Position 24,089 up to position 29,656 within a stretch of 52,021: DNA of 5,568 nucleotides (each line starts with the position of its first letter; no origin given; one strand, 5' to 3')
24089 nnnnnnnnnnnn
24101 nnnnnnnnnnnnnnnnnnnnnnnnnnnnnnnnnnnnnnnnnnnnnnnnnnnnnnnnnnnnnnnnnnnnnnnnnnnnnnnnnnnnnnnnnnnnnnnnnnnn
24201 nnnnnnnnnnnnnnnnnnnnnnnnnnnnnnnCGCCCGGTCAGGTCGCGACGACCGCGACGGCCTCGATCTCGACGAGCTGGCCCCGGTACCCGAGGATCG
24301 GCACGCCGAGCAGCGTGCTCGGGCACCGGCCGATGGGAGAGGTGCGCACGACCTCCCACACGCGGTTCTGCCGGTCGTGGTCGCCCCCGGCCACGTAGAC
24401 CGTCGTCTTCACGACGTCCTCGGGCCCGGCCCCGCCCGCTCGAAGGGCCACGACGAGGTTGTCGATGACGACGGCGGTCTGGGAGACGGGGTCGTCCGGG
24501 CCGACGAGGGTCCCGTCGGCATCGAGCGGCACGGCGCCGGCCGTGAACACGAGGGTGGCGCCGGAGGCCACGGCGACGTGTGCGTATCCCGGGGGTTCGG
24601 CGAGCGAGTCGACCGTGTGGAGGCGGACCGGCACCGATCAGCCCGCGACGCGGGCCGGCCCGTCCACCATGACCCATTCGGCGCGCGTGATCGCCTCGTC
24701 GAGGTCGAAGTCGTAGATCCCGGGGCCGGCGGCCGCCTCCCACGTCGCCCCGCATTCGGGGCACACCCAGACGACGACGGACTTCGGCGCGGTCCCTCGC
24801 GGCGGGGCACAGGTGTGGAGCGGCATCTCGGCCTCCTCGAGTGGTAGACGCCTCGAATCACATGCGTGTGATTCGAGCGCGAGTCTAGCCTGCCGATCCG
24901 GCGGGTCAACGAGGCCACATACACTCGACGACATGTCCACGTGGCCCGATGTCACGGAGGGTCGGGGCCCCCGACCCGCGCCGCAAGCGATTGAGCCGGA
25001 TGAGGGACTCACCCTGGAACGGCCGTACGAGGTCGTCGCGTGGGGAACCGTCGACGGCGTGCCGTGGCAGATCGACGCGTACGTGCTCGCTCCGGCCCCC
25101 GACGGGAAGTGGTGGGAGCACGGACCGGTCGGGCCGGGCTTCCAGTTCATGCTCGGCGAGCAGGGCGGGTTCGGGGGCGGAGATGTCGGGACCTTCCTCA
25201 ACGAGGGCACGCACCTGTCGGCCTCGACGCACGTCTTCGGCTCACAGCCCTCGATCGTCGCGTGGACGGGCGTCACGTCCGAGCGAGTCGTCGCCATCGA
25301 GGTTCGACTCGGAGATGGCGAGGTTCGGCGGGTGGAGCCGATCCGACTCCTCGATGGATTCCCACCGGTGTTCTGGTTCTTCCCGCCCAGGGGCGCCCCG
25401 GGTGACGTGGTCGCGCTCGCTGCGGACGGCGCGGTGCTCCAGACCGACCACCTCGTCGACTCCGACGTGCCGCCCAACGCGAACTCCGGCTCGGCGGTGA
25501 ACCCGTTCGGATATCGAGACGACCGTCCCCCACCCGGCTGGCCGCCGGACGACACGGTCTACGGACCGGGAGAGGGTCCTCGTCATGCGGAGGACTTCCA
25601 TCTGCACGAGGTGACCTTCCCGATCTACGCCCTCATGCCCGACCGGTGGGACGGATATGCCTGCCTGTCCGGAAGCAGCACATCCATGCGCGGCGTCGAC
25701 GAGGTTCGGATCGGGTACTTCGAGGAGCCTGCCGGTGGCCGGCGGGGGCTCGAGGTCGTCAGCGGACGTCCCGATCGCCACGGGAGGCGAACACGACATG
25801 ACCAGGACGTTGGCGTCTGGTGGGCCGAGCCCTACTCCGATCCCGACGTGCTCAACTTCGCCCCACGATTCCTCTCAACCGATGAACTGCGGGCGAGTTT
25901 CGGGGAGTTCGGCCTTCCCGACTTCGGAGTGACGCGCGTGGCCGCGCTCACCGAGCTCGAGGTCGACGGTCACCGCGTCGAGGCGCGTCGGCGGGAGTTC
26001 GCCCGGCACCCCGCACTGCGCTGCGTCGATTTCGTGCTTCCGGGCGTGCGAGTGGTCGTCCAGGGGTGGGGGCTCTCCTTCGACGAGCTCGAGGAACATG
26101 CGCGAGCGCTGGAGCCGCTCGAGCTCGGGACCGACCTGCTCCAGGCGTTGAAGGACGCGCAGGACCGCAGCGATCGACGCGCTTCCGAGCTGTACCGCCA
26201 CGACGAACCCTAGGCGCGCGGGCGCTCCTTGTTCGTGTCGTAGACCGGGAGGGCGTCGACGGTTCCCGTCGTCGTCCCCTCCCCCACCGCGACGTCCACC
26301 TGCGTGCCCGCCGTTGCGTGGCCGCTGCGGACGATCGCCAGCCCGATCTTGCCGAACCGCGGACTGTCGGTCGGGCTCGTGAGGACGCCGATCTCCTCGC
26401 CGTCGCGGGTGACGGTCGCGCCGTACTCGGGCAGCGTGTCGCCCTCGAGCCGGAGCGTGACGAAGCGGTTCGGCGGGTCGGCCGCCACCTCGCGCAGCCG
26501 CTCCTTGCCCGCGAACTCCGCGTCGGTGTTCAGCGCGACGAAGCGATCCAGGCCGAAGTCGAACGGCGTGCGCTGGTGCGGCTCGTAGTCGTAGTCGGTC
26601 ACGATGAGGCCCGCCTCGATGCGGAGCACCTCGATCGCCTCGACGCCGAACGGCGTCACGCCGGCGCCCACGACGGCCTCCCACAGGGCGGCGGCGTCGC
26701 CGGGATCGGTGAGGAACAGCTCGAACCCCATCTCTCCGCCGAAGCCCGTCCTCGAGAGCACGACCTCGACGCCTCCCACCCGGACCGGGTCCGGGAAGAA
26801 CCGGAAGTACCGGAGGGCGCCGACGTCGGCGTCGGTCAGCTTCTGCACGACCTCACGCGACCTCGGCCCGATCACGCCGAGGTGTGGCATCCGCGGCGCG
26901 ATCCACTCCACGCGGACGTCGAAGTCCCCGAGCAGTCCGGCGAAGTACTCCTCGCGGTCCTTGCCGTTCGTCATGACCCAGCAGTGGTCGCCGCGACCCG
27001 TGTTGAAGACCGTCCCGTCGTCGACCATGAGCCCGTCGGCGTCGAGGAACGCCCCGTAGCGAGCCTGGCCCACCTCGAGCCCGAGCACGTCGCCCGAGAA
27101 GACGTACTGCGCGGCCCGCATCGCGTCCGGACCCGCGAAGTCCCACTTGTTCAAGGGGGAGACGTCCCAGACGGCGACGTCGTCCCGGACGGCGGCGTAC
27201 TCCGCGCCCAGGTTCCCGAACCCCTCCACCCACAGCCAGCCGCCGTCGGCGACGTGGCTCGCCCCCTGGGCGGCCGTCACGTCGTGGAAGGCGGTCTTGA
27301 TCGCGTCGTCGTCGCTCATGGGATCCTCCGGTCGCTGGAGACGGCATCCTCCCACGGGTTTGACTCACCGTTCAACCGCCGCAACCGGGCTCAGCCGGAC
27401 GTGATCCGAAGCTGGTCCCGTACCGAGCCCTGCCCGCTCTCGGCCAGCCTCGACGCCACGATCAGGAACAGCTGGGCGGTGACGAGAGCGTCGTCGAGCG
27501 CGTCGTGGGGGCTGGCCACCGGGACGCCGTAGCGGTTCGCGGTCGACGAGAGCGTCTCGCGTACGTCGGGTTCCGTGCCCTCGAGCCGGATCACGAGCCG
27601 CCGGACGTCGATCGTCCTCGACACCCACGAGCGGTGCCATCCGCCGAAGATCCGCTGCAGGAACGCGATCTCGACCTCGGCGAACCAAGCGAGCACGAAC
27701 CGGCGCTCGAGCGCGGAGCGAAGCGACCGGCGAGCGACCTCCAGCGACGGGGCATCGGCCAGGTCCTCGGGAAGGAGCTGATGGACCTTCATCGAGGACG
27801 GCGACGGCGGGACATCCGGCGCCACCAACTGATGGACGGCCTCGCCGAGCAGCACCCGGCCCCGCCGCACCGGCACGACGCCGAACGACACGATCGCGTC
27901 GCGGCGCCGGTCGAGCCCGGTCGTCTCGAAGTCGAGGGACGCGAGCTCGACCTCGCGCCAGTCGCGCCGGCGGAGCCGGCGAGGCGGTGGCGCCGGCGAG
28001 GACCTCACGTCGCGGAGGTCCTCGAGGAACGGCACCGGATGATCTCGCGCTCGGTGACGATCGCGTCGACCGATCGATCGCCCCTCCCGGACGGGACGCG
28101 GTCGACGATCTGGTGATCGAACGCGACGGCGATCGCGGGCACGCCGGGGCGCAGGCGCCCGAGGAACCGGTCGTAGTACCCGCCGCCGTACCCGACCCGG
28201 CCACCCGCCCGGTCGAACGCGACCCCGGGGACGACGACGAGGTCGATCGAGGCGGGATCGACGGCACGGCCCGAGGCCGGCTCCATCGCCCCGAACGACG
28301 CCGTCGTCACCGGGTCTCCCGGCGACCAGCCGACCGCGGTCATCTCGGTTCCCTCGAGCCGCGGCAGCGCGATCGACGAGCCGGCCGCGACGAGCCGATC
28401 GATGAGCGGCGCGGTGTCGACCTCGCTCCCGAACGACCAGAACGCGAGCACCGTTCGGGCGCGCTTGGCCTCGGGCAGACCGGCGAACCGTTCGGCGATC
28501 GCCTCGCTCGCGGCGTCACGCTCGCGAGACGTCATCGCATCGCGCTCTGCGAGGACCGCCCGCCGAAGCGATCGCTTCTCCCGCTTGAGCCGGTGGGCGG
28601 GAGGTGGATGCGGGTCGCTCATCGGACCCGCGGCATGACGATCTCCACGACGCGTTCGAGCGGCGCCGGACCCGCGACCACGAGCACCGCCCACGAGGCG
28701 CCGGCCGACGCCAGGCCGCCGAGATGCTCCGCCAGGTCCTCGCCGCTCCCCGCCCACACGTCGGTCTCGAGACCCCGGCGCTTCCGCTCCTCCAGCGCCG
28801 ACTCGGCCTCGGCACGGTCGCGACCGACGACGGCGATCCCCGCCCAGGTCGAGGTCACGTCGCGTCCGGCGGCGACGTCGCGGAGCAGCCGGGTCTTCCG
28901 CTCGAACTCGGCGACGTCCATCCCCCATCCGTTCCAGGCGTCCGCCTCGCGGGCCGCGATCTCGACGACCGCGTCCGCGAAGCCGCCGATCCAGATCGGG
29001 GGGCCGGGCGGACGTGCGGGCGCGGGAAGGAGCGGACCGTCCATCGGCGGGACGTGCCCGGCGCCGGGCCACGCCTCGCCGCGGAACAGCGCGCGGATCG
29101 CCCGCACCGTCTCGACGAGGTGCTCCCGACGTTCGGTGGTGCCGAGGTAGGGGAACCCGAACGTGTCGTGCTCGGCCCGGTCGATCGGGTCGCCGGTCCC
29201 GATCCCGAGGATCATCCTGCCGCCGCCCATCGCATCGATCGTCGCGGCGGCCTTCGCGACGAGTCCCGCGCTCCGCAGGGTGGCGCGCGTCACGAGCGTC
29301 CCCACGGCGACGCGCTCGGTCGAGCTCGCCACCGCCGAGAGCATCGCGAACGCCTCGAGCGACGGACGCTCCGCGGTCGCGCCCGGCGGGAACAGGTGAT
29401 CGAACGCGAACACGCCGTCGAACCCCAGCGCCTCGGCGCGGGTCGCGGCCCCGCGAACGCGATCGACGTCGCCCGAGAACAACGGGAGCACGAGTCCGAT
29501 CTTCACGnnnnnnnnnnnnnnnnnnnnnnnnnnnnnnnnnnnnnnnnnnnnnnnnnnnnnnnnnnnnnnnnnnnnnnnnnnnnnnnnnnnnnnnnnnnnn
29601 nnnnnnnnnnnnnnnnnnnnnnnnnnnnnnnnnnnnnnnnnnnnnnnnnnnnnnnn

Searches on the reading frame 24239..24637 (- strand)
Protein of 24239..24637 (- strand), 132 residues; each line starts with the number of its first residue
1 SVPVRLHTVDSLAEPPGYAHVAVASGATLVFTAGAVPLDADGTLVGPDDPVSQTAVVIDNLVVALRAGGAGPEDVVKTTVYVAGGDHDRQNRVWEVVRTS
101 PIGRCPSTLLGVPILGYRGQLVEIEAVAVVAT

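Call 7: search_protein_families(library=pfam, proteins=[window:24239-24637:-], max_evalue=0.01)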
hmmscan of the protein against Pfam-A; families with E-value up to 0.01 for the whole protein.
window:24239-24637:- (132 aa): 1 family
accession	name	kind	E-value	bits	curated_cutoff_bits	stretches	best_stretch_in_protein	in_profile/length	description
PF01042.26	Ribonuc_L-PSP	-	5.1e-17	62.4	27.3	1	17-130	10-121/121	Endoribonuclease L-PSP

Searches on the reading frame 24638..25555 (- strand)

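Call 7: search_protein_families(library=pfam, proteins=[window:24638-25555:-], max_evalue=0.01)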
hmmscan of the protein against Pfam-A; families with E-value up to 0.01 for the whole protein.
window:24638-25555:- (305 aa): 0 families

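Call 44: search_protein_families(library=pfam, proteins=[window:24638-25555:-], max_evalue=1)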
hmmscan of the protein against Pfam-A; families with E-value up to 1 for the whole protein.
window:24638-25555:- (305 aa): 1 family
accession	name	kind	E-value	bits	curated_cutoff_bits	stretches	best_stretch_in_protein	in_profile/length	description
PF24463.1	DUF7577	-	0.069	13.2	28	1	262-271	2-11/27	Domain of unknown function (DUF7577)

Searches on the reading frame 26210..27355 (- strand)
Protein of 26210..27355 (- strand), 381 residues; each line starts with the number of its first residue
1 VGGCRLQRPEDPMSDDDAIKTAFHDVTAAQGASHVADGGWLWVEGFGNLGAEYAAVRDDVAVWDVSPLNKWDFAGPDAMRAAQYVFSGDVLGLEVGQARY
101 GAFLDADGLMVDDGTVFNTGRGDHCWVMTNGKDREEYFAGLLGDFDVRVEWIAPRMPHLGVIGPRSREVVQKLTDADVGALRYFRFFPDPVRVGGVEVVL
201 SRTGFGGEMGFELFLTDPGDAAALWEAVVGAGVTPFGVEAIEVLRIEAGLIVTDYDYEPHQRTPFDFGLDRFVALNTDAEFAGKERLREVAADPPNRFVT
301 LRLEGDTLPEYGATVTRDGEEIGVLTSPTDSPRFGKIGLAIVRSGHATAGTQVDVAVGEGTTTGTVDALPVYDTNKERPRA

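Call 7: search_protein_families(library=pfam, proteins=[window:26210-27355:-], max_evalue=0.01)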
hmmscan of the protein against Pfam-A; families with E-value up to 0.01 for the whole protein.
window:26210-27355:- (381 aa): 3 families
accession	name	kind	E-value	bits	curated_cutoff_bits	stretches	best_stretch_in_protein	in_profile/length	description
PF01571.26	GCV_T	-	3.7e-49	167.7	25.6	1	24-271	2-254/255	Aminomethyltransferase folate-binding domain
PF08669.17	GCV_T_C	-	1.5e-13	50.9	25.9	1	297-373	2-80/80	Glycine cleavage T-protein C-terminal barrel domain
PF25455.1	Beta-barrel_CAF17_C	-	0.00017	21.7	25.7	1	297-353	4-53/70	CAF17, C-terminal beta-barrel domain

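Call 77: search_protein_families(library=ncbifam, proteins=[window:26210-27355:-], max_evalue=0.001)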
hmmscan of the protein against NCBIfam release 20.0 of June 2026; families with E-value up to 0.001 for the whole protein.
window:26210-27355:- (381 aa): 8 families
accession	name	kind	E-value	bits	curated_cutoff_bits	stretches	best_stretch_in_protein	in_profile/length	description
NF053776.1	TmaoDeMthMsil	equivalog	2.2e-65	221.6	1100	1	19-381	386-763/763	trimethylamine N-oxide demethylase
NF001567.0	PRK00389.1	subfamily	4.3e-60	203.5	300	1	20-376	5-357/359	glycine cleavage system aminomethyltransferase GcvT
TIGR01372.1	soxA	subfamily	3.2e-46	157.6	1164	1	20-379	609-994/996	sarcosine oxidase subunit alpha family protein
TIGR00528.1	gcvT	equivalog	1.9e-45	155.3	235.85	1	19-360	2-348/362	glycine cleavage system aminomethyltransferase GcvT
NF009133.0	PRK12486.1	equivalog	6e-43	147.2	410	1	45-367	40-364/369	dimethylsulfoniopropionate demethylase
NF010093.0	PRK13579.1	equivalog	1.5e-31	109.5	459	1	20-373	11-365/371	glycine cleavage system aminomethyltransferase GcvT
NF047633.1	SyrngDmethDesA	equivalog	1.3e-10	40.4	800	1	159-239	157-233/453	syringate O-demethylase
NF047885.1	VanMgalDeMLigM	equivalog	3.7e-08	32.7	580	1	46-242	32-242/461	vanillate/3-O-methylgallate O-demethylase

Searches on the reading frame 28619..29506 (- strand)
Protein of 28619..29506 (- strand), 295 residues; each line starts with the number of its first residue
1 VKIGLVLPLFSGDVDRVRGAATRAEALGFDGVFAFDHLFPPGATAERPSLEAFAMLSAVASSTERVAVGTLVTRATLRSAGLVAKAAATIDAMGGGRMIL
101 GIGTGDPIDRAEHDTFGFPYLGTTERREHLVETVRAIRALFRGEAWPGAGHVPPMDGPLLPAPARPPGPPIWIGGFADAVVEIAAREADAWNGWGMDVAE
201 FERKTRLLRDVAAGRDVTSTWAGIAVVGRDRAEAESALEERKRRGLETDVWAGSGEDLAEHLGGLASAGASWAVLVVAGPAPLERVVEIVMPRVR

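Call 7: search_protein_families(library=pfam, proteins=[window:28619-29506:-], max_evalue=0.01)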
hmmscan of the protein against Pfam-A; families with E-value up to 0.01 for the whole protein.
window:28619-29506:- (295 aa): 1 family
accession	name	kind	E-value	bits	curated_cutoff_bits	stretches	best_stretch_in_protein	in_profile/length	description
PF00296.26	Bac_luciferase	-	3.4e-40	138.8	27.9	1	11-241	11-242/314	Luciferase-like monooxygenase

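Call 77: search_protein_families(library=ncbifam, proteins=[window:28619-29506:-], max_evalue=0.001)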
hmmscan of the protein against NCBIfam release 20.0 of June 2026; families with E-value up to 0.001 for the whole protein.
window:28619-29506:- (295 aa): 28 families (the best 25 are shown)
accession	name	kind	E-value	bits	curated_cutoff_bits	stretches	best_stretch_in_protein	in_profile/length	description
TIGR03560.1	F420_Rv1855c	subfamily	9.9e-40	136.7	231.4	1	15-216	13-218/227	TIGR03560 family F420-dependent LLM class oxidoreductase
TIGR03619.1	F420_Rv2161c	subfamily_domain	4.1e-32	111.7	166.9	1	20-275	3-245/247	TIGR03619 family F420-dependent LLM class oxidoreductase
TIGR03856.1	F420_MSMEG_2906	subfamily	2e-30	106.2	243.7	1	8-234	9-218/249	LLM class F420-dependent oxidoreductase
TIGR03621.1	F420_MSMEG_2516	subfamily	3.3e-30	105.2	213.15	1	12-190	11-172/295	TIGR03621 family F420-dependent LLM class oxidoreductase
TIGR03571.1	lucif_BA3436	subfamily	2.1e-23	83.1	303.9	1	2-288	12-294/304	TIGR03571 family LLM class oxidoreductase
TIGR03557.1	F420_G6P_family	subfamily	6.9e-23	81.3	210.4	1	20-192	18-186/316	TIGR03557 family F420-dependent LLM class oxidoreductase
NF001939.1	PRK00719.1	subfamily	2e-20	72.9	510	1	15-218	27-220/373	alkanesulfonate monooxygenase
TIGR03565.1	alk_sulf_monoox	equivalog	1.2e-19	70.6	518.2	1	14-218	26-220/346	FMNH2-dependent alkanesulfonate monooxygenase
TIGR04465.1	ArgArg_F420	equivalog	1.3e-19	70.5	470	1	3-236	48-281/364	F420-dependent hydroxymycolic acid dehydrogenase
NF002619.0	PRK02271.1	equivalog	4.5e-16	59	276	1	13-189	12-172/329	5,10-methylenetetrahydromethanopterin reductase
TIGR04021.1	LLM_DMSO2_sfnG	equivalog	1.1e-15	57.9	382.95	1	18-240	31-251/350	dimethylsulfone monooxygenase SfnG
TIGR04024.1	F420_NP1902A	hypoth_equivalog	1.9e-15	56.4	345.4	1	13-201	13-186/330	TIGR04024 family LLM class F420-dependent oxidoreductase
TIGR03559.1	F420_Rv3520c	subfamily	6.5e-14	51.7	335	1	3-191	2-186/325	LLM class F420-dependent oxidoreductase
TIGR03555.1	F420_mer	equivalog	1.6e-12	47.5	348.7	1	50-190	38-172/325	5,10-methylenetetrahydromethanopterin reductase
TIGR03885.1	flavin_revert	hypoth_equivalog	2.1e-12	46.9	398.7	1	21-192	19-179/315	TIGR03885 family FMN-dependent LLM class oxidoreductase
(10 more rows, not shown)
